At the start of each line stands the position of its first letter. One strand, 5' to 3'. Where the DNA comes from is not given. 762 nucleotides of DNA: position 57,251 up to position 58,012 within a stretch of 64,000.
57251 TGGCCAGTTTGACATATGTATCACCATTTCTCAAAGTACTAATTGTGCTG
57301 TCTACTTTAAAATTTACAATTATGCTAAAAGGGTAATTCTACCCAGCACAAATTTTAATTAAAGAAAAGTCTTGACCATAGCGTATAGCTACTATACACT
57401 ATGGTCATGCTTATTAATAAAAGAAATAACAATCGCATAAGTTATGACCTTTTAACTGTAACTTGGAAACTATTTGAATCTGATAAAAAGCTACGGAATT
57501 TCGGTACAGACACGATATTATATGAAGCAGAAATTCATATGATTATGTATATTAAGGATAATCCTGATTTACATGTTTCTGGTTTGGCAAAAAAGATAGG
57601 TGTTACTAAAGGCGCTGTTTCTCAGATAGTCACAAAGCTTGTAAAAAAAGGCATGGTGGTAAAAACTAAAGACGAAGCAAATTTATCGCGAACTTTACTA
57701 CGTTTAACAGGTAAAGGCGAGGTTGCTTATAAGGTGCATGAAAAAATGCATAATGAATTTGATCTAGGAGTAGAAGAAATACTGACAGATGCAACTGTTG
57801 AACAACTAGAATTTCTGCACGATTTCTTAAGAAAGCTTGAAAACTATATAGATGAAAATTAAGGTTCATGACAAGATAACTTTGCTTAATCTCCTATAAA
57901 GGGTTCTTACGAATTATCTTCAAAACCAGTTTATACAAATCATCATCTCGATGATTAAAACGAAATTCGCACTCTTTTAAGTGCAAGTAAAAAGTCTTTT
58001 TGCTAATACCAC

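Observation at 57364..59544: MarR regulator and its MATE pump separated by an IS1595 fragment; MATE gene 5'-truncated and frameshifted; two related palindromes mark a likely MarR regulon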

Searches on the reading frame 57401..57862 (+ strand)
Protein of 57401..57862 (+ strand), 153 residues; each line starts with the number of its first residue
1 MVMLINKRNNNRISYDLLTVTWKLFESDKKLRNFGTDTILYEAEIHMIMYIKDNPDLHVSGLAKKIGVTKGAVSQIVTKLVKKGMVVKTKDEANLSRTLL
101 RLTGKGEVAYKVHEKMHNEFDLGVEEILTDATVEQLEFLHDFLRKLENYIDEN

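Call 14: search_protein_families(library=pfam, proteins=[window:57401-57862:+], max_evalue=0.01)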
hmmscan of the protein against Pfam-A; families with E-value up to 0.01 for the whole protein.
window:57401-57862:+ (153 aa): 11 families
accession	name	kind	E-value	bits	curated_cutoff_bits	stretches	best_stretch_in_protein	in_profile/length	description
PF12802.13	MarR_2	-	2.6e-11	43.9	27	1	44-92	7-56/61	MarR family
PF01047.28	MarR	-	2e-10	40.9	24.6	1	41-94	2-55/59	MarR family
PF13412.12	HTH_24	-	2.2e-06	27.6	21.9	1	50-86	11-47/48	Winged helix-turn-helix DNA-binding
PF13601.12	HTH_34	-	1.9e-05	25.2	27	1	47-115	5-74/80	Winged helix DNA-binding domain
PF01978.25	TrmB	-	0.00034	20.9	25.6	1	53-92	19-58/68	Sugar-specific transcriptional regulator TrmB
PF13463.12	HTH_27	-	0.0007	20.3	22.2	1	60-106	22-68/68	Winged helix DNA-binding domain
PF19187.6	HTH_PafC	-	0.002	18.4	32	1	45-92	7-54/115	PafC helix-turn-helix domain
PF01325.25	Fe_dep_repress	-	0.0036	17.9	26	1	59-91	25-57/60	Iron dependent repressor, N-terminal DNA binding domain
PF09339.16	HTH_IclR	-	0.0048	17.1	22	1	54-88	16-50/52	IclR helix-turn-helix domain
PF22798.2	DUF5817_CT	-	0.0051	17.1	29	0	61-91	20-50/54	DUF5817, C-terminal domain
PF01022.26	HTH_5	-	0.0091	16.3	22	0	48-86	8-45/47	Bacterial regulatory protein, arsR family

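Call 27: list_cluster_members(proteins=[P0001, P0002, window:57401-57862:+, window:56018-56839:+, window:54921-55979:+, window:60428-61432:+])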
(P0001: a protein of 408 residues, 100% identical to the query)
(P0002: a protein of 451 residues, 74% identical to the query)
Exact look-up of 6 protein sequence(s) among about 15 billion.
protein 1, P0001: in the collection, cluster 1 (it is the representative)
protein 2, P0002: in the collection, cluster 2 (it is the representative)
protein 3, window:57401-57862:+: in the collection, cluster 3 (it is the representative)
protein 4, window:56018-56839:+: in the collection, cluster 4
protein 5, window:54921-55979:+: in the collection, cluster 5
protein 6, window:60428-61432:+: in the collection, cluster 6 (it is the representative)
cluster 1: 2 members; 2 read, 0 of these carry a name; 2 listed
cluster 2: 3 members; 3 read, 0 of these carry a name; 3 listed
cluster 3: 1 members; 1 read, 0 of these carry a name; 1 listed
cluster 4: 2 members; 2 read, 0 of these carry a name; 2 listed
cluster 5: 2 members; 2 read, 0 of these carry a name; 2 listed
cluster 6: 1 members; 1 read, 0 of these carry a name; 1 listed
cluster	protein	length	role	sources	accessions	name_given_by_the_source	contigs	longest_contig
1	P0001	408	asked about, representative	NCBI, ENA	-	-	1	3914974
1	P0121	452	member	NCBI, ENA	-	-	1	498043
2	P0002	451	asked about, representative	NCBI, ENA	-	-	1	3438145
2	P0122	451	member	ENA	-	-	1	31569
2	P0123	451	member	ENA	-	-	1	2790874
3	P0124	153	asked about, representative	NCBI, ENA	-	-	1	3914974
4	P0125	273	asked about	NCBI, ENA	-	-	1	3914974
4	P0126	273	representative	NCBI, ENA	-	-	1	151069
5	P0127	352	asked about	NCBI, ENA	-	-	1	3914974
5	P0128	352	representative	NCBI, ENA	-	-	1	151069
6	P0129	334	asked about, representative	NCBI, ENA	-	-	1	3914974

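Call 29: find_encoding_contigs(protein=P0121, flank=10000, max_places=4)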
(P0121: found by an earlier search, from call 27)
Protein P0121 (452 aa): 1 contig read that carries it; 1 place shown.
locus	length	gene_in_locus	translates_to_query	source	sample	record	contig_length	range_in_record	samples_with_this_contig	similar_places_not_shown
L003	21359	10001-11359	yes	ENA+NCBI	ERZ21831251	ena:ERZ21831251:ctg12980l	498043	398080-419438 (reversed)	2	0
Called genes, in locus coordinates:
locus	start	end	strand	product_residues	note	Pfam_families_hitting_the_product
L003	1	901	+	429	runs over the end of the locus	-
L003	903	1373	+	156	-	-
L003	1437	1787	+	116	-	-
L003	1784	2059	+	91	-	-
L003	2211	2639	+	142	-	-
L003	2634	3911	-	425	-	-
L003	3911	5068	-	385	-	PF13245:AAA_19 (weak), PF01443:Viral_helicase1 (faint), PF00580:UvrD-helicase (weak), PF13538:UvrD_C_2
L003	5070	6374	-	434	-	PF00069:Pkinase, PF07714:PK_Tyr_Ser-Thr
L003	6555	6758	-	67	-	PF00565:SNase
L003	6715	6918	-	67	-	-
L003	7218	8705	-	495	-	PF04326:SLFN_AlbA_2, PF13749:HATPase_c_4 (weak), PF21247:Fic-like_C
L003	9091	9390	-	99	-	-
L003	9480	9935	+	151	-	PF01047:MarR, PF12802:MarR_2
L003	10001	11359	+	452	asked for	PF01554:MatE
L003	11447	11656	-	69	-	-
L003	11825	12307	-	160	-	PF22381:Staph_reg_Sar_Rot, PF01047:MarR, PF12802:MarR_2, PF13463:HTH_27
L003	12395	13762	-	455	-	PF01554:MatE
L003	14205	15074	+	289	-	PF00691:OmpA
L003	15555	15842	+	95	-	PF00166:Cpn10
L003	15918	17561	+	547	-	PF00118:Cpn60_TCP1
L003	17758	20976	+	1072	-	PF00989:PAS (faint), PF08448:PAS_4 (faint), PF13426:PAS_9 (faint), PF00512:HisKA, PF02518:HATPase_c, PF00072:Response_reg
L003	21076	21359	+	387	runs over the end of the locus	PF22020:RlmL_1st (weak), PF02926:THUMP, PF01170:UPF0020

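Call 36: find_encoding_contigs(protein=P0126, flank=10000, max_places=3)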
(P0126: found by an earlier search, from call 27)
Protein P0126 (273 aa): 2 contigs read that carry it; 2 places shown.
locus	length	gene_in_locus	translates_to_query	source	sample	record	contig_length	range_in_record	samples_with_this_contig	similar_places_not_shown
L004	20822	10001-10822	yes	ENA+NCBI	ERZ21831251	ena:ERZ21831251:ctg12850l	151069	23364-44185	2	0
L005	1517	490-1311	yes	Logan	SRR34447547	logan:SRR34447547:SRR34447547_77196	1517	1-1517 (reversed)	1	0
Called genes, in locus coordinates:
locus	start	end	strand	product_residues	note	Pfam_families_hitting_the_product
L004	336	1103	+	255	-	PF01510:Amidase_2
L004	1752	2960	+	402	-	PF09594:GT87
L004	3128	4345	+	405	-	PF12802:MarR_2 (faint), PF00480:ROK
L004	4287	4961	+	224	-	PF04115:Ureidogly_lyase, PF16161:DUF4867 (weak)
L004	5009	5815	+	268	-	PF23441:SDR (weak), PF00106:adh_short, PF08659:KR, PF13561:adh_short_C2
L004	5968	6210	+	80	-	-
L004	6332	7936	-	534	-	PF03063:Prismane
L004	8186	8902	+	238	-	PF00117:GATase, PF07722:Peptidase_C26 (weak)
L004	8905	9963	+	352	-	PF02277:DBI_PRT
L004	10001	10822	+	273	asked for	PF02535:Zip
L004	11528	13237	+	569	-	PF03577:Peptidase_C69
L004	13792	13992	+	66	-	-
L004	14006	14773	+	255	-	-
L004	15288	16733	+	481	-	PF00497:SBP_bac_3, PF10613:Lig_chan-Glu_bd, PF00528:BPD_transp_1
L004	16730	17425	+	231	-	PF13476:AAA_23 (weak), PF00005:ABC_tran, PF02463:SMC_N, PF13304:AAA_21 (faint)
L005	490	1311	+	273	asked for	PF02535:Zip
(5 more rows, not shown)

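Call 39: find_related_loci(query=A5, collection=genome_contigs, flank=2500)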
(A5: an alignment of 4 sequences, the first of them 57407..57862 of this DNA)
Query A5 (151 aa) in genome_contigs; peptide patterns used: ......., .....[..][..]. (x = any residue, [..] = any of these).
49 stretches matched a pattern; 2 encode a relative of the query (tblastn E <= 1e-3); 2 distinct loci.
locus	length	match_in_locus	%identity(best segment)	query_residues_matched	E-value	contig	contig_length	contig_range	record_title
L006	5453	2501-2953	89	1-151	2e-90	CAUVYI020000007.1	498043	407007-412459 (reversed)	MAG: Planctomycetota bacterium isolate a83b64f6-619d-4c2f-b73e-04070e311a9b genome assembly, contig: contig_7, whole gen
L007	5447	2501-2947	70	1-149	2e-67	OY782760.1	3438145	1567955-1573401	MAG: Planctomycetota bacterium isolate 4c5731f0-34ce-4739-be05-23ee86c4296e genome assembly, chromosome: 1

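Call 49: search_solved_structures(query=window:57407-57862:+, max_evalue=0.01, show_alignments=2)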
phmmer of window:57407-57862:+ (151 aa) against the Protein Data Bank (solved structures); distinct sequences matched with E-value up to 0.01: 23.
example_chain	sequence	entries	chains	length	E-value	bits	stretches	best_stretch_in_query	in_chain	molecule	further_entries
6jbx_A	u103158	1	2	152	3.5e-07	33.4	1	41-148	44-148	Fatty acid biosynthesis transcriptional regulator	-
5aip_A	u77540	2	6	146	8e-07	32.3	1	42-145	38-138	TRANSCRIPTIONAL REGULATOR, MARR FAMILY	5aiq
3tgn_A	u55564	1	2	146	2e-06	31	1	35-144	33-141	Adc operon repressor AdcR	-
2a61_A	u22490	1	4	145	2.4e-05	27.5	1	24-151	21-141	transcriptional regulator Tm0710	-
3boq_A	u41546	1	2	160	2.5e-05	27.4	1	32-123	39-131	Transcriptional regulator, MarR family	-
5jlu_A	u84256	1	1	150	5.2e-05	26.4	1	34-141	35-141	Adhesin competence repressor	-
5jls_A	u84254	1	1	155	5.4e-05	26.4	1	34-142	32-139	Adhesin competence repressor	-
3gfl_A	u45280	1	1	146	7e-05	26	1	7-132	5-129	146aa long hypothetical transcriptional regulator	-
3hrm_A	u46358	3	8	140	7e-05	26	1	27-124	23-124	HTH-type transcriptional regulator sarZ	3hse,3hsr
4gxo_A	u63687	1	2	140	7.3e-05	25.9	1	27-124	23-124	MarR family regulatory protein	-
3gfj_A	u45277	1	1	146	9.6e-05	25.5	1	7-132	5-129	146aa long hypothetical transcriptional regulator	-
2eb7_A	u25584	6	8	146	0.00014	25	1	7-132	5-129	146aa long hypothetical transcriptional regulator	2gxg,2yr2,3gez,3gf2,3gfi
3gfm_A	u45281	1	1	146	0.00033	23.8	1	7-132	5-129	146aa long hypothetical transcriptional regulator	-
4fht_A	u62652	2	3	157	0.00036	23.7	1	52-117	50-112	PcaV transcriptional regulator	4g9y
8za5_A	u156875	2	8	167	0.00045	23.4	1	31-120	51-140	MarR-family transcriptional regulator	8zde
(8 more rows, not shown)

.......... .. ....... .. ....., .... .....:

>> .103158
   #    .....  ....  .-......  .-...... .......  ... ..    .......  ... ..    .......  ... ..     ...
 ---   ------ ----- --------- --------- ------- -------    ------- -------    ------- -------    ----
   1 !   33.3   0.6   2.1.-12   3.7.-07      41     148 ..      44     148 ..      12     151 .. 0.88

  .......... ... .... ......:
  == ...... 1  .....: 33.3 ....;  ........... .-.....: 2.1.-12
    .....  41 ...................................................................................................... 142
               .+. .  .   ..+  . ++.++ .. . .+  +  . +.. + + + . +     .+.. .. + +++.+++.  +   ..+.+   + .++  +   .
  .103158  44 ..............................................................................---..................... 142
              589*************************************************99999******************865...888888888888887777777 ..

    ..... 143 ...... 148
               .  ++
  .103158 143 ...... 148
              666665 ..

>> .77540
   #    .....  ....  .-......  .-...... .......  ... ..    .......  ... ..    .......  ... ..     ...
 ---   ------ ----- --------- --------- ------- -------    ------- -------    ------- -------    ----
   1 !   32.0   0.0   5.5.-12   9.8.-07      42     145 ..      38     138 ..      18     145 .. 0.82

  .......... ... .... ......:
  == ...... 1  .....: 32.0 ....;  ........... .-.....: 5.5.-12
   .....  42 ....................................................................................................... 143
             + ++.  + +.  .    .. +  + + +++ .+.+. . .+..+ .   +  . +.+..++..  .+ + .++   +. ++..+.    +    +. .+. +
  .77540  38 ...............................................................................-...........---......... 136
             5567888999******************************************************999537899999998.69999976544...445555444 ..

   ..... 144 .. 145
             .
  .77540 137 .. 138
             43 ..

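Call 50: search_protein_families(library=ncbifam, proteins=[window:57407-57862:+, P0121], max_evalue=0.001)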
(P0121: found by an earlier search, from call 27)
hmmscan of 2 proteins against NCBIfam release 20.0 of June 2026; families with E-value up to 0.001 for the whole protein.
window:57407-57862:+ (151 aa): 15 families
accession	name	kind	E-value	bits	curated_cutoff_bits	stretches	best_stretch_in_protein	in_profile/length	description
NF050133.1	TransRegFabT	equivalog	2.9e-15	56.8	200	1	41-150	30-136/138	fatty acid biosynthesis transcriptional regulator FabT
NF045593.1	bilirub_TF_BilQ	equivalog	4.3e-12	45.9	125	1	42-135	32-125/135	bilirubin utilization transcriptional regulator BilQ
NF038251.1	AdcR_fam_Zn_TF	equivalog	1.7e-10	41.3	175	1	38-146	34-141/143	zinc-dependent MarR family transcriptional regulator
TIGR02337.1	HpaR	equivalog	6.2e-08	32.5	121.2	1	43-142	31-127/130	homoprotocatechuate degradation operon regulator HpaR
NF053777.1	Saro0803TransReg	equivalog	8.3e-07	28.8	200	1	42-135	39-132/140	Saro_0803 family transcriptional regulator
NF053814.1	teico_TcaR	equivalog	1.1e-06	28.8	170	1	42-146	40-143/151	MarR family transcriptional regulator TcaR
NF053606.1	Sta1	subfamily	8.7e-06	25.8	80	1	40-93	20-73/100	Sta1 family transcriptional regulator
NF041230.1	BagL_FevM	exception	1.1e-05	25.5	230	1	44-134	44-134/145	MarR family transcriptional regulator BagL/FevM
NF040939.2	trans_reg_lrs14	equivalog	6.4e-05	22.9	90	1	40-91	21-73/103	Lrs14 family HTH-type transcriptional regulator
TIGR04176.1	MarR_EPS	equivalog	0.00014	21.8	88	1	41-92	5-58/105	MarR family EPS-associated transcriptional regulator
NF045919.1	HphnlacHdxRed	equivalog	0.00023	20.3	340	1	9-114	184-283/309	p-hydroxyphenylacetate 3-hydroxylase reductase component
NF040947.1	trans_reg_LysM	equivalog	0.00087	19.1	180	0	40-87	3-50/136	HTH-type transcriptional regulator LysM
TIGR04472.1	reg_rSAM_mob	hypoth_equivalog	0.00096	19.2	240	0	48-142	38-133/141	radical SAM mobile pair system MarR family transcriptional regulator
NF008565.1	PRK11512.1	equivalog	0.00097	19.2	240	0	40-137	40-138/144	multiple antibiotic resistance transcriptional regulator MarR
NF002926.0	PRK03573.1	equivalog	0.00097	19.1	120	0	55-148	47-137/144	transcriptional regulator SlyA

P0121 (452 aa): 10 families
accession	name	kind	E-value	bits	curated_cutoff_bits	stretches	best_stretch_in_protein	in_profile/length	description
TIGR00797.1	matE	subfamily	2.4e-60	204.5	147.4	1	26-418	1-394/396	MATE family efflux transporter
NF007130.1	PRK09575.1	equivalog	7.3e-60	203.4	445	1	15-431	3-420/435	MATE family efflux transporter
NF000131.1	MATE_multi_MepA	equivalog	2.4e-50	172.1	850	1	15-431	13-427/451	multidrug efflux MATE transporter MepA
NF041801.1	MATE_SolL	equivalog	3.5e-39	134.8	780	1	12-435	14-443/458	solanimycin export family MATE transporter SolL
NF000217.1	MATE_multi_FepA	equivalog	3.4e-25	89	900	1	8-430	5-427/443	multidrug efflux MATE transporter FepA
NF052396.1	MATE_WgkD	equivalog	6.1e-20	71.6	510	1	21-382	6-363/428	tryglysin-associated MATE efflux transporter WgkD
NF007690.0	PRK10367.1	equivalog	3.1e-09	36.3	409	1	18-349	9-342/441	MATE family efflux transporter DinF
NF041358.1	GntT_guanitoxin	equivalog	9.9e-09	34.7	525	1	168-413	164-409/438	guanitoxin biosynthesis MATE family efflux transporter GntT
NF001214.0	PRK00187.1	equivalog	2e-06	27.1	449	1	18-416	10-417/464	NorM family multidrug efflux MATE transporter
NF007562.1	PRK10189.1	equivalog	4.6e-05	22.4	465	1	23-380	32-397/470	EmmdR/YeeO family multidrug/toxin efflux MATE transporter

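Call 63: find_related_loci(query=A6, collection=metagenome_contigs, flank=2500)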
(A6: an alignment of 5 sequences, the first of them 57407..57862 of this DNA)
Query A6 (151 aa) in metagenome_contigs; peptide patterns used: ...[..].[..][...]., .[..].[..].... (x = any residue, [..] = any of these).
367 stretches matched a pattern; 26 encode a relative of the query (tblastn E <= 1e-3); 26 distinct loci.
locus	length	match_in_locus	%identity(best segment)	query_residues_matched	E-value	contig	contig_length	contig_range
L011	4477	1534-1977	58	3-150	4e-54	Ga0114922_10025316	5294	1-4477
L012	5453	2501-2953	58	1-150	9e-52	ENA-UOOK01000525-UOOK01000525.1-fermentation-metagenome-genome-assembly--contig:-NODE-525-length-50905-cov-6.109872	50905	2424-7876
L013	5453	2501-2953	59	1-150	6e-52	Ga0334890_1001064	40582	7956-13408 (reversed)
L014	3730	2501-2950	58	1-150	9e-52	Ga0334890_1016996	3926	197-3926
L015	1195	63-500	57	4-149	2e-50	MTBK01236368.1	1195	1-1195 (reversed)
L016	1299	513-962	54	1-150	3e-50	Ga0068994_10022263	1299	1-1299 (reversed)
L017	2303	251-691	59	3-149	1e-48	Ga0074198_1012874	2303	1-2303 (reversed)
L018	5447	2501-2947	56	1-149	5e-48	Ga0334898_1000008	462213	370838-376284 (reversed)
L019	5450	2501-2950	52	1-150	6e-48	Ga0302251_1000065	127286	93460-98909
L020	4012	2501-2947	51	1-149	2e-46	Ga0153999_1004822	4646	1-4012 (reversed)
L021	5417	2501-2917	57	6-144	4e-45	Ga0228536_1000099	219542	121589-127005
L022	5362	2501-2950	51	1-150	2e-45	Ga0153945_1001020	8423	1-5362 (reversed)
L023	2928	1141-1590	50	1-150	2e-45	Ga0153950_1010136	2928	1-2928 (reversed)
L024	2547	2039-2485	53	1-149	6e-44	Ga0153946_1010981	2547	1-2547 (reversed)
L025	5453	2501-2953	55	1-149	2e-43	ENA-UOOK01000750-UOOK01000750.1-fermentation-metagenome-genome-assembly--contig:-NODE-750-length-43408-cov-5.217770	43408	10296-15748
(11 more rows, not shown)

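Call 76: search_solved_structures(query=P0121, max_evalue=0.00001, show_alignments=2)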
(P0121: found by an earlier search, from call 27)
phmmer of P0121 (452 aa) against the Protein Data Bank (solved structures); distinct sequences matched with E-value up to 0.00001: 15.
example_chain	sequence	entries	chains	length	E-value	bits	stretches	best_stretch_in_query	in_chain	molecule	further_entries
5c6o_A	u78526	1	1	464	1.6e-64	222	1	15-436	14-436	BH2163 protein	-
4lz6_A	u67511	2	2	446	2.6e-64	221.3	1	15-436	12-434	BH2163 protein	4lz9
5c6n_A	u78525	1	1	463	9.6e-64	219.4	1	15-436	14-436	BH2163 protein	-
3vvn_A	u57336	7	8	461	2.1e-51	178.7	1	8-429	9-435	Putative uncharacterized protein | MOP transporter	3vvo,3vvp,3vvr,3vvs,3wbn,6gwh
6hfb_A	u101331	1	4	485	2.3e-51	178.6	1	8-429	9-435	Uncharacterized protein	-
4mlb_A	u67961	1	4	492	2.4e-51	178.5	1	8-429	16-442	PF0708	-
3w4t_A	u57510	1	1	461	4e-50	174.5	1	8-429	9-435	Putative uncharacterized protein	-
6fhz_A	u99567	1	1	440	1.3e-49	172.8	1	18-429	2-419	Putative MOP flippase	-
6idp_A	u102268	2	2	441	5.4e-26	95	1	16-432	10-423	MATE family efflux transporter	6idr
6ids_A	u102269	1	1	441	3.3e-25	92.4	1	16-432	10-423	MATE family efflux transporter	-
4z3n_A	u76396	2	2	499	1.8e-20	76.9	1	11-422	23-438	Putative drug/sodium antiporter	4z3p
6fv6_A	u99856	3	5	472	1.8e-16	63.7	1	19-410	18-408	Aq128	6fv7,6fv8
6z70_A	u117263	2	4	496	2.1e-16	63.5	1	19-410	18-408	Aq128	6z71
9l7l_A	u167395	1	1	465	1.1e-12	51.2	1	10-379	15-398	HvAACT1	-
9r10_A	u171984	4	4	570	2.3e-08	36.9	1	18-412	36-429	Multidrug and toxin extrusion protein 1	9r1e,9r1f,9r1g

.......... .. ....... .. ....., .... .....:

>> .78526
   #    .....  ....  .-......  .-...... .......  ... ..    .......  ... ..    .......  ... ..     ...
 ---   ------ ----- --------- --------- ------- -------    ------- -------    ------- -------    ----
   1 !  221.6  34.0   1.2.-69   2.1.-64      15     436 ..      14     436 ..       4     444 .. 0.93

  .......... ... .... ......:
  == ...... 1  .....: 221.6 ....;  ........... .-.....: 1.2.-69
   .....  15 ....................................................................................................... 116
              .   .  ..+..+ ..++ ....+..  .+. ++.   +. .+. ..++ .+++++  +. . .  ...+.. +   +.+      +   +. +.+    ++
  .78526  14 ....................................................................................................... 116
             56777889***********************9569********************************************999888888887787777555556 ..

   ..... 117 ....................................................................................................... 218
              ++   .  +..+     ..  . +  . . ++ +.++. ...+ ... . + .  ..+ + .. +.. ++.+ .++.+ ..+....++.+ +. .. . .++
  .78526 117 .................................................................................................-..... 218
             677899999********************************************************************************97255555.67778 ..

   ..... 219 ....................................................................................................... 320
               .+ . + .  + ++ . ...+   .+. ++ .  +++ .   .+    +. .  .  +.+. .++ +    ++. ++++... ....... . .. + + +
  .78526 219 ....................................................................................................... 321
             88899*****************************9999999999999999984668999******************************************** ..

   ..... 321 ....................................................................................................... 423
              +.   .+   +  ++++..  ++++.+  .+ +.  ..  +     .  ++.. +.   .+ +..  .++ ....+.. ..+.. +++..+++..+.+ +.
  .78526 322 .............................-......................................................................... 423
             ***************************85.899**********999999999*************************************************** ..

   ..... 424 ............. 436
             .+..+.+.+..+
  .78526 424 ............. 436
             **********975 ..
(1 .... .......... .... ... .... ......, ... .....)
